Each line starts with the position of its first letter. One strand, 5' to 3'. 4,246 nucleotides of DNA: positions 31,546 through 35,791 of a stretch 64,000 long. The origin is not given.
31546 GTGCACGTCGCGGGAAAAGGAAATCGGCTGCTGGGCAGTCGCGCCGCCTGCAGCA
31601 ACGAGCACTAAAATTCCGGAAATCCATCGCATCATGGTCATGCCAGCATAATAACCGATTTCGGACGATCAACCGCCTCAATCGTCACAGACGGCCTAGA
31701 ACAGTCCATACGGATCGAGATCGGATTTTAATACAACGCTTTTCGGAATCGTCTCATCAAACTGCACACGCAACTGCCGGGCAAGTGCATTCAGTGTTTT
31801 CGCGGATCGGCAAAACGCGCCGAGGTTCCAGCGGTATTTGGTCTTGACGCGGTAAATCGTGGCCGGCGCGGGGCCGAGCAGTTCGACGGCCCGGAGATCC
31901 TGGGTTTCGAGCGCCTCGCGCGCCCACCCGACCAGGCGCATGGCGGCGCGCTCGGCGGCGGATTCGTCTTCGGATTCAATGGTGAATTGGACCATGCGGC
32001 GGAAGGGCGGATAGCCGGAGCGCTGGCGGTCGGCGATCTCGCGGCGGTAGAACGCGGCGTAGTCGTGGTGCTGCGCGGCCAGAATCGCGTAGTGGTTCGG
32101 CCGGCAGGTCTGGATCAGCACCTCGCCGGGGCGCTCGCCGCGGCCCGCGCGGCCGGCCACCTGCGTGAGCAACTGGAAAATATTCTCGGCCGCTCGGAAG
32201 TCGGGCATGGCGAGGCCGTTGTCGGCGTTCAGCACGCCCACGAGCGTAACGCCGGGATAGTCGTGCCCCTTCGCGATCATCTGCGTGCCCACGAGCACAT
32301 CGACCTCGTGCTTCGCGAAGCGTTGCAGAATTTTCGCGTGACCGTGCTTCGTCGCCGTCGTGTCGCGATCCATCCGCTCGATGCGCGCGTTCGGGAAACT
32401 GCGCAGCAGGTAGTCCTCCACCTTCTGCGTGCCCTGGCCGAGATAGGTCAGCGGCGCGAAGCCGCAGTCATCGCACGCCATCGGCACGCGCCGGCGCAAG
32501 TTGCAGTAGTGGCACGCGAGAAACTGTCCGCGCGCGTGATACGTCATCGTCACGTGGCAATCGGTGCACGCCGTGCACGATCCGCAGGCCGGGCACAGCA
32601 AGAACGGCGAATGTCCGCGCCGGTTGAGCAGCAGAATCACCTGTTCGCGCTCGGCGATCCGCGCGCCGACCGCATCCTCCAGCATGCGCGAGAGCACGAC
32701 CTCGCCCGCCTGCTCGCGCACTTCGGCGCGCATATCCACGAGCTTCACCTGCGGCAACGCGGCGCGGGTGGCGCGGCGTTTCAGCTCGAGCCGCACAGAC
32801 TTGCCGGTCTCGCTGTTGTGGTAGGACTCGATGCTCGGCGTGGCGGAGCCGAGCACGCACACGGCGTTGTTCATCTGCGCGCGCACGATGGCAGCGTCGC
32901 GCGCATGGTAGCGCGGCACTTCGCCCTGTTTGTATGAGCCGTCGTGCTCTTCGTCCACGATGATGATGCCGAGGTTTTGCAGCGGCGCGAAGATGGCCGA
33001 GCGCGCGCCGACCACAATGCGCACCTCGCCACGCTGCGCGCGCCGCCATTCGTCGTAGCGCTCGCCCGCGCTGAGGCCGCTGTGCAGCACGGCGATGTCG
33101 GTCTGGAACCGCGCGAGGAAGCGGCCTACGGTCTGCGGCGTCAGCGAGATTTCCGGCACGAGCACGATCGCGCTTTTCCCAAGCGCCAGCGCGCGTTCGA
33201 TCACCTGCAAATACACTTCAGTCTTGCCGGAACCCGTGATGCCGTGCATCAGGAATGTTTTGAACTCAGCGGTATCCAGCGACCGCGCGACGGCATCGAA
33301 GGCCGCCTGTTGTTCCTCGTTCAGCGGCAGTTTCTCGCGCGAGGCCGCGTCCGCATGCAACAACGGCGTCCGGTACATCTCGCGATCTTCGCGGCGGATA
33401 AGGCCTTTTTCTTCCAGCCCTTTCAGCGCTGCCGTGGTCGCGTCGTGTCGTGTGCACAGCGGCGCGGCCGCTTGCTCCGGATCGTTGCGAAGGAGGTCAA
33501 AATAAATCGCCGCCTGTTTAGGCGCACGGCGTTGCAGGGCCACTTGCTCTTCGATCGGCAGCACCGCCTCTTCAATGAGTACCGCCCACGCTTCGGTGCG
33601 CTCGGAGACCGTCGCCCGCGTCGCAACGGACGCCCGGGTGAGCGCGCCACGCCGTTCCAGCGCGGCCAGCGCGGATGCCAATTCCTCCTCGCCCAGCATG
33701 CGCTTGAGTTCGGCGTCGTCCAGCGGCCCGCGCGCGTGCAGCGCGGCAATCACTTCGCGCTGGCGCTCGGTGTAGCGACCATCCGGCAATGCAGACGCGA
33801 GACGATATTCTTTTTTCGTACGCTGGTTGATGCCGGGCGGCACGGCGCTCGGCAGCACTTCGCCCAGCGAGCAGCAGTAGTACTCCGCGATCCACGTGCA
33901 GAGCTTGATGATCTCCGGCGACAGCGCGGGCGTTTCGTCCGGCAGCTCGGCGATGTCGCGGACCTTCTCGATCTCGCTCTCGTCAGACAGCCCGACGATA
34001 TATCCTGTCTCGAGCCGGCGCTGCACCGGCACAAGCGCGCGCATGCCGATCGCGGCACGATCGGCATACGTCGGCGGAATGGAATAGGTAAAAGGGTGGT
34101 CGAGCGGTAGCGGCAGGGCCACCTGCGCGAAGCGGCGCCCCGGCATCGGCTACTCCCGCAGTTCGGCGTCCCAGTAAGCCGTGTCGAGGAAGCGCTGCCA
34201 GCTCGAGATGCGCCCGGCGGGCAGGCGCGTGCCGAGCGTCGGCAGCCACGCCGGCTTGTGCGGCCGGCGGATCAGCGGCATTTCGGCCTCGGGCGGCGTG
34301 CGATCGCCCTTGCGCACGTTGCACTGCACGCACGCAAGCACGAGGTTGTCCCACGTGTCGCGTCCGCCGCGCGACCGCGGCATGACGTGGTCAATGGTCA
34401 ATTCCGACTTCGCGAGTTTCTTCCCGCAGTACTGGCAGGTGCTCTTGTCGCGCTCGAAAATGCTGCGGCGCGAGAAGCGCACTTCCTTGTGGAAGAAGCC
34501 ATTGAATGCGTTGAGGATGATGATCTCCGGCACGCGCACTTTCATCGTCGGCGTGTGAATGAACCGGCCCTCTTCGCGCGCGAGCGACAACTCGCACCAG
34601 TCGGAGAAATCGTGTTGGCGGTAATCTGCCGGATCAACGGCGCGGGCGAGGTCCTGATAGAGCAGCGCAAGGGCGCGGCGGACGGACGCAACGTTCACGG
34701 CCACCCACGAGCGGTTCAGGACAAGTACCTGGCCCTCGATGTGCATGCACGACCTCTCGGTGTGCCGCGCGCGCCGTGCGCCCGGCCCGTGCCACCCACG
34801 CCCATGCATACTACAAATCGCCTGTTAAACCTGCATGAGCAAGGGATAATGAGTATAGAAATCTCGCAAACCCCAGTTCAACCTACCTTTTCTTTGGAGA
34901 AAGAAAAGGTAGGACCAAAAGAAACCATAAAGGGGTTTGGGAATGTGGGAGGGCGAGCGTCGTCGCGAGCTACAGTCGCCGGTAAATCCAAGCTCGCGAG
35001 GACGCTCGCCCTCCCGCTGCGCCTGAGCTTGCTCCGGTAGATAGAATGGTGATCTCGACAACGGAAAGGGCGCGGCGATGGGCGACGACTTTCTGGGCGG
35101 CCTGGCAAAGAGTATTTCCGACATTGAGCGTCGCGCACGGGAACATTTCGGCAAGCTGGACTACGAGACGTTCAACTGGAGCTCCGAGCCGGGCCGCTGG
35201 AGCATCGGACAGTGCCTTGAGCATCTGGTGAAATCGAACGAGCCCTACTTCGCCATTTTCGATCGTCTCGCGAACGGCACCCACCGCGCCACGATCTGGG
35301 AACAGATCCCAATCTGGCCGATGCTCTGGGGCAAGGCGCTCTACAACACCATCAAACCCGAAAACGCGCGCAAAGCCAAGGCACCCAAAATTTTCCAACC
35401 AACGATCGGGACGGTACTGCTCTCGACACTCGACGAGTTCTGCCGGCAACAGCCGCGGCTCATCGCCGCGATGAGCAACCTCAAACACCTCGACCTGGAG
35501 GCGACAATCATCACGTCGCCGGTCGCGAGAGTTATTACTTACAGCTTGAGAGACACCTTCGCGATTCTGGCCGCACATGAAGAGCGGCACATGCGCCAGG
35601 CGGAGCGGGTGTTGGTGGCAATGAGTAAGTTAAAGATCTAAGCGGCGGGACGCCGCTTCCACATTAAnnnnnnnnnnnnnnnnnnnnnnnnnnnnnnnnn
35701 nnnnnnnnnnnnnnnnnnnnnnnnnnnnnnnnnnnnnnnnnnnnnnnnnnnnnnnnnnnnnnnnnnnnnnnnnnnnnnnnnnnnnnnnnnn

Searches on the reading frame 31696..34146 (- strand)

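Call 14: search_protein_families(library=pfam, proteins=[window:31696-34146:-], max_evalue=0.001)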
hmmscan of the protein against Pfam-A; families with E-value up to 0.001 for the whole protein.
window:31696-34146:- (816 aa): 6 families
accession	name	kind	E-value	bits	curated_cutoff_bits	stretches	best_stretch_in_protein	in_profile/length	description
PF17764.6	PriA_3primeBD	-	7.8e-28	96.6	22.7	1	8-103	1-96/96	3'DNA-binding domain (3'BD)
PF00270.35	DEAD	-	1.2e-17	64.6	26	1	278-441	3-163/167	DEAD/DEAH box helicase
PF18074.6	PriA_C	-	2e-17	64.2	26.9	1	714-812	1-95/95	Primosomal protein N C-terminal domain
PF04851.21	ResIII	-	4.2e-17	63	22.5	1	273-438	2-163/164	Type III restriction enzyme, res subunit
PF00271.37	Helicase_C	-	6.6e-13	49.3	23.5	1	572-669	24-108/110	Helicase conserved C-terminal domain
PF18319.7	Zn_ribbon_PriA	-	1e-06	29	26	1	527-553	1-27/27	PriA DNA helicase Cys-rich region (CRR) domain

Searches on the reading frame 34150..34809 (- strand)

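Call 14: search_protein_families(library=pfam, proteins=[window:34150-34809:-], max_evalue=0.001)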
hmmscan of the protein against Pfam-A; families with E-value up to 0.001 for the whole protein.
window:34150-34809:- (219 aa): 3 families
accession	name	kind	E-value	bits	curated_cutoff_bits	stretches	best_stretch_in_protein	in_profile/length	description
PF01844.29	HNH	-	1.2e-18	67.4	21.4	1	125-170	1-47/47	HNH endonuclease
PF14279.12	HNH_5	-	2.3e-18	66.3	27.5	1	125-178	1-54/56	HNH endonuclease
PF13395.12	HNH_4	-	1.7e-10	41.1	22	1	125-172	1-53/54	HNH endonuclease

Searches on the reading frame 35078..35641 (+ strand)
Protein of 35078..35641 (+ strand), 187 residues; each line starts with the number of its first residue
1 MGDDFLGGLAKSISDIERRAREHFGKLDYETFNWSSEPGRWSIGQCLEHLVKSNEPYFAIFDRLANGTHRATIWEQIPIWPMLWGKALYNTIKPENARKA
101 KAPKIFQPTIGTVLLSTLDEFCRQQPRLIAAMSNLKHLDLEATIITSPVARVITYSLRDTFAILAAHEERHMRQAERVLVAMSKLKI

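Call 14: search_protein_families(library=pfam, proteins=[window:35078-35641:+], max_evalue=0.001)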
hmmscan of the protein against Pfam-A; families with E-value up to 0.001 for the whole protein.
window:35078-35641:+ (187 aa): 1 family
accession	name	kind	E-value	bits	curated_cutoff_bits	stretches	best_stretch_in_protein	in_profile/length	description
PF12867.12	DinB_2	-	6.7e-15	56.1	24.8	1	17-175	6-128/128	DinB superfamily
